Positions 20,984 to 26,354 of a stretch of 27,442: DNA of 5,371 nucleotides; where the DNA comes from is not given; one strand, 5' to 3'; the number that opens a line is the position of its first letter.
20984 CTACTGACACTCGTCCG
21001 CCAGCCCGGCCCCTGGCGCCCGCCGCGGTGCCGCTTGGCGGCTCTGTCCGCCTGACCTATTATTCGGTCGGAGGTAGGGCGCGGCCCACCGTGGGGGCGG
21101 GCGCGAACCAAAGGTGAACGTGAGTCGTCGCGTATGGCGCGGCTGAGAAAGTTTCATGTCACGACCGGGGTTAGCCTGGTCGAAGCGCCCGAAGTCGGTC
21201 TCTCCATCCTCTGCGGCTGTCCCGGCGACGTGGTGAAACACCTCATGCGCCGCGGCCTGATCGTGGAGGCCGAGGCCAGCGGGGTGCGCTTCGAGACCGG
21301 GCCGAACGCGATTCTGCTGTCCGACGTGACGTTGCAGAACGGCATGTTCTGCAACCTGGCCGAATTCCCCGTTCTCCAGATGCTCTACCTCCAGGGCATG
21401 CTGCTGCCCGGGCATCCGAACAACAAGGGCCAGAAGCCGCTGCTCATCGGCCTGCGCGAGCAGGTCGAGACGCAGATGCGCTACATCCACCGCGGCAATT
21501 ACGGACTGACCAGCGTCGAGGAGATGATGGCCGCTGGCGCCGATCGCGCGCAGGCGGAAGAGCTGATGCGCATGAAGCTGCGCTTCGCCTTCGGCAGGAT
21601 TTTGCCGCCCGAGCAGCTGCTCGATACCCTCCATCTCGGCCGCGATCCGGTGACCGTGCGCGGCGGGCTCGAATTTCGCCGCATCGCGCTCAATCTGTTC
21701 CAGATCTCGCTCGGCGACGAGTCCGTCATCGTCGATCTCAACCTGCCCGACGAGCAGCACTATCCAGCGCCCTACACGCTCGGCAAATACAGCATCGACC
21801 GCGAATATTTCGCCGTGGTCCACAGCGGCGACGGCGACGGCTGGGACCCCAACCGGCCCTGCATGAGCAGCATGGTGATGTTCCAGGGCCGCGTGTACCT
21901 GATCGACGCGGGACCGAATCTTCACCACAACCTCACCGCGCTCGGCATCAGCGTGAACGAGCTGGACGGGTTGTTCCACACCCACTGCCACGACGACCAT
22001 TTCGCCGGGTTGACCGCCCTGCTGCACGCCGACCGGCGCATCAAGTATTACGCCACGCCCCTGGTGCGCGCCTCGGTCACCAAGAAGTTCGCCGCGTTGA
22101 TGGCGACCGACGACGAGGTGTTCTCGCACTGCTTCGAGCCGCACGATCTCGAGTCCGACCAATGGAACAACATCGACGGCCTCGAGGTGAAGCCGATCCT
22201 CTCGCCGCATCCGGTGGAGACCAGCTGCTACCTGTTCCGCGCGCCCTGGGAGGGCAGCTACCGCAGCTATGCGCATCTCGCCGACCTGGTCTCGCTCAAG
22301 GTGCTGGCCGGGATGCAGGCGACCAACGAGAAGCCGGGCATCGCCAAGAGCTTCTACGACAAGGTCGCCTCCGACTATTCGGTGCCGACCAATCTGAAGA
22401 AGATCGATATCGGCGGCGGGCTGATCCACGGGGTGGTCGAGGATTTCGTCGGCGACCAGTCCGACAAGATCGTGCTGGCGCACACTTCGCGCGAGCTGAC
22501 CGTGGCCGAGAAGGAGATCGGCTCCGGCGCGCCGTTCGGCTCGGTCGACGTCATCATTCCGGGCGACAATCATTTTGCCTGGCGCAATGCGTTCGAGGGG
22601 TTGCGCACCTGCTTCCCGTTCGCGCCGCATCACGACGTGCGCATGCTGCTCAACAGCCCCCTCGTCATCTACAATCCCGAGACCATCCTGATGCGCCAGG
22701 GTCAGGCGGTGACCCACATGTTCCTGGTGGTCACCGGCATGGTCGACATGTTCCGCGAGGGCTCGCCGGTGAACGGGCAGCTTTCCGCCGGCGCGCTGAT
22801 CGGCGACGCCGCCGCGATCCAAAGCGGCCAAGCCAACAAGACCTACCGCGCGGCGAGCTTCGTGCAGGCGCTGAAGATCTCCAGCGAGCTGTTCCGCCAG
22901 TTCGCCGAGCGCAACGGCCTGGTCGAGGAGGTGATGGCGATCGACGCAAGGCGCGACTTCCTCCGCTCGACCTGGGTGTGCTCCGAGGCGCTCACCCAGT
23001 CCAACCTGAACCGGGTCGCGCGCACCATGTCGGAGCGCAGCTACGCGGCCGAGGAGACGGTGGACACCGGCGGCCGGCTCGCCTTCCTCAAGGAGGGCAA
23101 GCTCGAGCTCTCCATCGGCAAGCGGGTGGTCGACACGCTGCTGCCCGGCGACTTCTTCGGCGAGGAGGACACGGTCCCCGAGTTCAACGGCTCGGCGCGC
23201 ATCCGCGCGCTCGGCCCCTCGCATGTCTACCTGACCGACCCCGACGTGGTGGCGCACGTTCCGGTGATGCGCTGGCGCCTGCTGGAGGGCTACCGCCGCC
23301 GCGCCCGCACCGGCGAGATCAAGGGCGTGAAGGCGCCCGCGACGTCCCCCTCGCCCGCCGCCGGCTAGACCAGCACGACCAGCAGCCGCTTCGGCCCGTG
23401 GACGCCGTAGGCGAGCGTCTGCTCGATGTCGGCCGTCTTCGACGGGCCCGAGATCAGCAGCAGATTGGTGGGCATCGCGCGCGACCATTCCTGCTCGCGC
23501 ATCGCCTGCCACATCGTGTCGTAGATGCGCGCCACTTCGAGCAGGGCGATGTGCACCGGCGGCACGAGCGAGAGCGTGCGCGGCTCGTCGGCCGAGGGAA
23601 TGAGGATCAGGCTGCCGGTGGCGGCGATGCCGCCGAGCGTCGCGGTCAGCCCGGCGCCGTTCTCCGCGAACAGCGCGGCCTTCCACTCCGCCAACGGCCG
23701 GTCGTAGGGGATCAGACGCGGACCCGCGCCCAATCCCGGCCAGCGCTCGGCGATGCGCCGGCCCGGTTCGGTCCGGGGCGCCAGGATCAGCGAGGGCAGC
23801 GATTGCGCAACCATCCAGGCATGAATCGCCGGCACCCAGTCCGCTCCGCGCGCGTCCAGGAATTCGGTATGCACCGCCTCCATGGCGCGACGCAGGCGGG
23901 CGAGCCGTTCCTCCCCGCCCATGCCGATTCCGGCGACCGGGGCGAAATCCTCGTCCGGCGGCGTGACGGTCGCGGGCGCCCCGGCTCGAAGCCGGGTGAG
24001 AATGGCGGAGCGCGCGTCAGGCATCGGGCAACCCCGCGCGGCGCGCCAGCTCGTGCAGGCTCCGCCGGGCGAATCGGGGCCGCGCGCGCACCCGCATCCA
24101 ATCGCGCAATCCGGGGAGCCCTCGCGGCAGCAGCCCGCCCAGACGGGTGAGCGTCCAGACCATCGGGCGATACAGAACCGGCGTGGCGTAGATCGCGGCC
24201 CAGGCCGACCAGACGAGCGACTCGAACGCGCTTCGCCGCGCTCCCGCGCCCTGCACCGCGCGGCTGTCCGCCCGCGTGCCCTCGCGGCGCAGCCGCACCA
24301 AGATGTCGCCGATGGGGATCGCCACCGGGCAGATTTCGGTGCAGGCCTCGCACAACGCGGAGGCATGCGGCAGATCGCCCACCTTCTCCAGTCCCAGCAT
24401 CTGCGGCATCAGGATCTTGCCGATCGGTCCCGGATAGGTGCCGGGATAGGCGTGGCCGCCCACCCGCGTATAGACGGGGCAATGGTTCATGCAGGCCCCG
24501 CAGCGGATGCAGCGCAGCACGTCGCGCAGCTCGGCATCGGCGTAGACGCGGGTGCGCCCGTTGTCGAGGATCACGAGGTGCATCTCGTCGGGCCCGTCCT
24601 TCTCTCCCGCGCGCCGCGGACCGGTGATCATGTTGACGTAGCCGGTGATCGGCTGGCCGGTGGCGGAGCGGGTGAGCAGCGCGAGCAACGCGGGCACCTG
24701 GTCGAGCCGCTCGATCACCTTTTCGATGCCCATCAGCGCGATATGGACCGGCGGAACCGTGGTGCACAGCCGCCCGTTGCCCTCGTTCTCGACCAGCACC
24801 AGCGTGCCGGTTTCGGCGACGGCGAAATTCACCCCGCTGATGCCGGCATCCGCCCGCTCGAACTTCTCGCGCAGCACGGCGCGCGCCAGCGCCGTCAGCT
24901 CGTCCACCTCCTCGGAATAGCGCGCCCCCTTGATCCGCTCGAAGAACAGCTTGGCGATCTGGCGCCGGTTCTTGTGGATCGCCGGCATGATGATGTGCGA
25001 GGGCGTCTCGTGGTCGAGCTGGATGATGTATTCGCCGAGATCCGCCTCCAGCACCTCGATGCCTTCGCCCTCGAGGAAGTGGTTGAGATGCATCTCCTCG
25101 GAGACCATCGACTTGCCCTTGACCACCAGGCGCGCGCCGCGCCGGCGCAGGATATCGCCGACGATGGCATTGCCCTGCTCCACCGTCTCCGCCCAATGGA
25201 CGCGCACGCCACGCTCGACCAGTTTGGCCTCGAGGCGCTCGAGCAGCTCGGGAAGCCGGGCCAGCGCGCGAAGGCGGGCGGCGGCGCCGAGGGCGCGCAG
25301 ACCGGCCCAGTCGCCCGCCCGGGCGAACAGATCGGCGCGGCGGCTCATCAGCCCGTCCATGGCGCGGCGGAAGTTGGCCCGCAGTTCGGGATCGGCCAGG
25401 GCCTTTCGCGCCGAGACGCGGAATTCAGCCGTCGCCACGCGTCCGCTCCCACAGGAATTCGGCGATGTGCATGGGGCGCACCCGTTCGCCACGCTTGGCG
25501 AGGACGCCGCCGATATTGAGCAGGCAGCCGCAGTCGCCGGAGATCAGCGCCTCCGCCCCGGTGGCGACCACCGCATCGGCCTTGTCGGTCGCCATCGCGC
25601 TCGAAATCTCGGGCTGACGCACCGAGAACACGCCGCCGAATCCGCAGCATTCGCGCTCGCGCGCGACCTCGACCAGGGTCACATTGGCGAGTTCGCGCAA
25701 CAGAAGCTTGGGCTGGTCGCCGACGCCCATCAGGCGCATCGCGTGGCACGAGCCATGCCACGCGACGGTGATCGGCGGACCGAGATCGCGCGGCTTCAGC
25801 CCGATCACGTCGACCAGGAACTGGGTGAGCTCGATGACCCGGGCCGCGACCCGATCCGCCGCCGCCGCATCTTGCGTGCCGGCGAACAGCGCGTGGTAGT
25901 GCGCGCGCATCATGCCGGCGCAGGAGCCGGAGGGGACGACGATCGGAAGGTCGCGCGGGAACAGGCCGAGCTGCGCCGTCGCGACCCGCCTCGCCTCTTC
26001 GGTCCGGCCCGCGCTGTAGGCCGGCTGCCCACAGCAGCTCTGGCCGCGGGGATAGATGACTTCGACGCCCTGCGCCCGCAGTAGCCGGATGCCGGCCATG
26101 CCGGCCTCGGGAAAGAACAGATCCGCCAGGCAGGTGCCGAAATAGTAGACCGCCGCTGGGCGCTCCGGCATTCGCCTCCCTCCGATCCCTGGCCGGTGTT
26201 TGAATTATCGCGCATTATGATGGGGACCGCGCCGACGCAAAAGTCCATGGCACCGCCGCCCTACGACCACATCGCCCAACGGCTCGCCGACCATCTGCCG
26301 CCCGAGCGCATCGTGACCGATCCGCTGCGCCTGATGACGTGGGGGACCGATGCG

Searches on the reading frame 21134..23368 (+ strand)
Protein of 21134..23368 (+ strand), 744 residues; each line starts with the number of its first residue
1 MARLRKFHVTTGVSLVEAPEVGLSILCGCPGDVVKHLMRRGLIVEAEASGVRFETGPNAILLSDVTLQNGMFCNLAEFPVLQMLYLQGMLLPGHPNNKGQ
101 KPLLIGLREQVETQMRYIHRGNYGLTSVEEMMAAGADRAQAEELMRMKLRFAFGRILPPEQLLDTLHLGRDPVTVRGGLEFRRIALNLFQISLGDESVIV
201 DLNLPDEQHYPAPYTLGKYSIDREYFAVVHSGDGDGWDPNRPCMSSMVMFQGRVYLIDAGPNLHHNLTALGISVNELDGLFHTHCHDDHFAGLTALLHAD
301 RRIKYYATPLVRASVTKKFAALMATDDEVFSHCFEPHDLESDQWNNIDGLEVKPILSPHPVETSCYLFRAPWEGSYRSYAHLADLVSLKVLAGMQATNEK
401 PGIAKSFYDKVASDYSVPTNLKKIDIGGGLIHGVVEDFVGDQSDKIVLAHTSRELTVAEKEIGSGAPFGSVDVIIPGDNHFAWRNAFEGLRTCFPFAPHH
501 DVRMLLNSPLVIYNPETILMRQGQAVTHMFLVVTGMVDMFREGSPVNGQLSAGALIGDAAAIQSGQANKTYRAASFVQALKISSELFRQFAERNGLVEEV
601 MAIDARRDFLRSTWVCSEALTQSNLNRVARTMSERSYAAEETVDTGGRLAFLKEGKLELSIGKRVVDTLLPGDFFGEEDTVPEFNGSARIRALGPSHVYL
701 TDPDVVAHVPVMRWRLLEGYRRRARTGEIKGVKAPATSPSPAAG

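Call 9: search_protein_families(library=pfam, proteins=[window:21134-23368:+], max_evalue=0.001)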
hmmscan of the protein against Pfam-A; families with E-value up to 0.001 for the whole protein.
window:21134-23368:+ (744 aa): 3 families
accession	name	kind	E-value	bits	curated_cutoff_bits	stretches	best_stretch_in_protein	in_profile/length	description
PF00027.35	cNMP_binding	-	6.8e-20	71.3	27.5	2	513-594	4-89/89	Cyclic nucleotide-binding domain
PF12706.13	Lactamase_B_2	-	2.8e-08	34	27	1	255-359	3-112/200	Beta-lactamase superfamily domain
PF00753.33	Lactamase_B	-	3.9e-08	33.9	22.7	1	245-299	8-66/196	Metallo-beta-lactamase superfamily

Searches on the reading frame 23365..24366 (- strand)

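Call 9: search_protein_families(library=pfam, proteins=[window:23365-24366:-], max_evalue=0.001)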
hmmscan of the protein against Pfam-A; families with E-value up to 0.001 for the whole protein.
window:23365-24366:- (333 aa): 1 family
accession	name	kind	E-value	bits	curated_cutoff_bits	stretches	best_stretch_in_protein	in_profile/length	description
PF02589.21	LUD_dom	-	2.9e-30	105.9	22.6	1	156-333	2-189/189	LUD domain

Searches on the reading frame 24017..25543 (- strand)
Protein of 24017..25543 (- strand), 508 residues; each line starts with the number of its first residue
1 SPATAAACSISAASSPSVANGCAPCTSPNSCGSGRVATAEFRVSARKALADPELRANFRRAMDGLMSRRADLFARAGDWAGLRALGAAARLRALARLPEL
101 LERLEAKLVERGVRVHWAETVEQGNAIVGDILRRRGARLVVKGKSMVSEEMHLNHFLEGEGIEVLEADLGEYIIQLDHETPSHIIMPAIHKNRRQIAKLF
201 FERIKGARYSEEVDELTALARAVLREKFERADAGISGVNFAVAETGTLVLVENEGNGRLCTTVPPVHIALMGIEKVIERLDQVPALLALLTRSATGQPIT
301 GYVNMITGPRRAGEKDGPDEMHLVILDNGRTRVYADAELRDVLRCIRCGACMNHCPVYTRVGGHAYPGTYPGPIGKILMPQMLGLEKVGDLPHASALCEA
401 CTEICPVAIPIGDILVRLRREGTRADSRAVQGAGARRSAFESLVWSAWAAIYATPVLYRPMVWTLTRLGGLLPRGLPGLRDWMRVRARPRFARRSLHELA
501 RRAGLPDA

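Call 9: search_protein_families(library=pfam, proteins=[window:24017-25543:-], max_evalue=0.001)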
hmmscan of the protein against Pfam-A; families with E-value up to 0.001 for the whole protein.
window:24017-25543:- (508 aa): 7 families
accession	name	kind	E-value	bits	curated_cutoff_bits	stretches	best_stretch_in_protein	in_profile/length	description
PF02589.21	LUD_dom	-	4e-49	167.4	22.6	1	101-326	1-189/189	LUD domain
PF11870.13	LutB_C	-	9.7e-20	71.2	26.8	1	417-503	1-86/88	Lactate utilisation protein B, C-terminal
PF13183.11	Fer4_8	-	2.9e-11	44.2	27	1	342-409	2-68/68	4Fe-4S dicluster domain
PF00037.32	Fer4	-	3.6e-05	23.8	21.1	1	343-357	6-20/24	4Fe-4S binding domain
PF13237.11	Fer4_10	-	6.1e-05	23.3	25.5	1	340-360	4-22/53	4Fe-4S dicluster domain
PF13187.11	Fer4_9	-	0.00017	22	27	0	339-357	34-49/52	4Fe-4S dicluster domain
PF12797.12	Fer4_2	-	0.00027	21.2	24.5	1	340-357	5-22/22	4Fe-4S binding domain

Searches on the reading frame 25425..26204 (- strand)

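Call 9: search_protein_families(library=pfam, proteins=[window:25425-26204:-], max_evalue=0.001)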
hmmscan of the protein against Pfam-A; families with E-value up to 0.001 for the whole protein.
window:25425-26204:- (259 aa): 1 family
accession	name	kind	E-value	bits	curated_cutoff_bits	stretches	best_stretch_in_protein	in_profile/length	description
PF02754.22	CCG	-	6.6e-31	106.7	20.6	2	147-231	1-84/85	Cysteine-rich domain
